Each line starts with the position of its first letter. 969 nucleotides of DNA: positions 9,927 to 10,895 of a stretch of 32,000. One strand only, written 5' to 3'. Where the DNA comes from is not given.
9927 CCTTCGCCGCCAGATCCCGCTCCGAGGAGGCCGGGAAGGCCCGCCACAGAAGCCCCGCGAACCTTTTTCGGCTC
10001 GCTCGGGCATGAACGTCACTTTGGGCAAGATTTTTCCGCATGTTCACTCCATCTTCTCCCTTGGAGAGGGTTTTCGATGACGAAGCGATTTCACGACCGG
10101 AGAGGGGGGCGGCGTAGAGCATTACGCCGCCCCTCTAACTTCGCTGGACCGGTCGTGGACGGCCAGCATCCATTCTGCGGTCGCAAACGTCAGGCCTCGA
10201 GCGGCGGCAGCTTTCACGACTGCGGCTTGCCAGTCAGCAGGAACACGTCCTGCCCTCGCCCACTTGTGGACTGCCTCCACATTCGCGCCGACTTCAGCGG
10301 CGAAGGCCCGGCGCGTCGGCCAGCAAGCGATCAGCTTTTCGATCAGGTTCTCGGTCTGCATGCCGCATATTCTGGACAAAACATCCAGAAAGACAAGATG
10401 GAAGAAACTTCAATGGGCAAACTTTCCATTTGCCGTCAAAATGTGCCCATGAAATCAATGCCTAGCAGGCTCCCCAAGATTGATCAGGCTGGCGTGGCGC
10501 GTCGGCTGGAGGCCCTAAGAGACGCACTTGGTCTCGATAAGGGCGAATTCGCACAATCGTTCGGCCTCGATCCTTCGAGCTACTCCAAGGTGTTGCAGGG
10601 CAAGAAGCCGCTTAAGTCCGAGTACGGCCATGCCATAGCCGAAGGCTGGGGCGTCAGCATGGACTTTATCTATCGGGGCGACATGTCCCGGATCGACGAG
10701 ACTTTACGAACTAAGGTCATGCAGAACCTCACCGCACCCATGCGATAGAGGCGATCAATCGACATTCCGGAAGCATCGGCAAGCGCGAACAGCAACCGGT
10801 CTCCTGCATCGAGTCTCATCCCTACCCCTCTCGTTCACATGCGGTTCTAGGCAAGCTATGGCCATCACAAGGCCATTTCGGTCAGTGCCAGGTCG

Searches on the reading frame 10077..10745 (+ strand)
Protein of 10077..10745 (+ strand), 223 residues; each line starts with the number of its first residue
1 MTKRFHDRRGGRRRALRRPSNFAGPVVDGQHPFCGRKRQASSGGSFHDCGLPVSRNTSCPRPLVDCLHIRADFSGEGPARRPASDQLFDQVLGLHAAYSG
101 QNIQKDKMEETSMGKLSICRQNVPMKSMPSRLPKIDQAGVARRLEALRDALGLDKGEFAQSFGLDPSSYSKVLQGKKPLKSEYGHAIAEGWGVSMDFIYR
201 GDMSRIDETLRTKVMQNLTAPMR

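Call 51: search_protein_families(library=pfam, proteins=[window:10077-10745:+], max_evalue=0.001)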
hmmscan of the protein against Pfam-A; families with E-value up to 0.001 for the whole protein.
window:10077-10745:+ (223 aa): 3 families
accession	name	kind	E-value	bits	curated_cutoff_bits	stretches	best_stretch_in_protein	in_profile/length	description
PF13560.12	HTH_31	-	5.5e-06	27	27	1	141-194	3-57/64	Helix-turn-helix domain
PF01381.28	HTH_3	-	0.00015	22.2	23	1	144-197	1-54/55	Helix-turn-helix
PF20432.4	Xre-like-HTH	-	0.00057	20.6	25.8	0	137-182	7-53/63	Antitoxin Xre-like helix-turn-helix domain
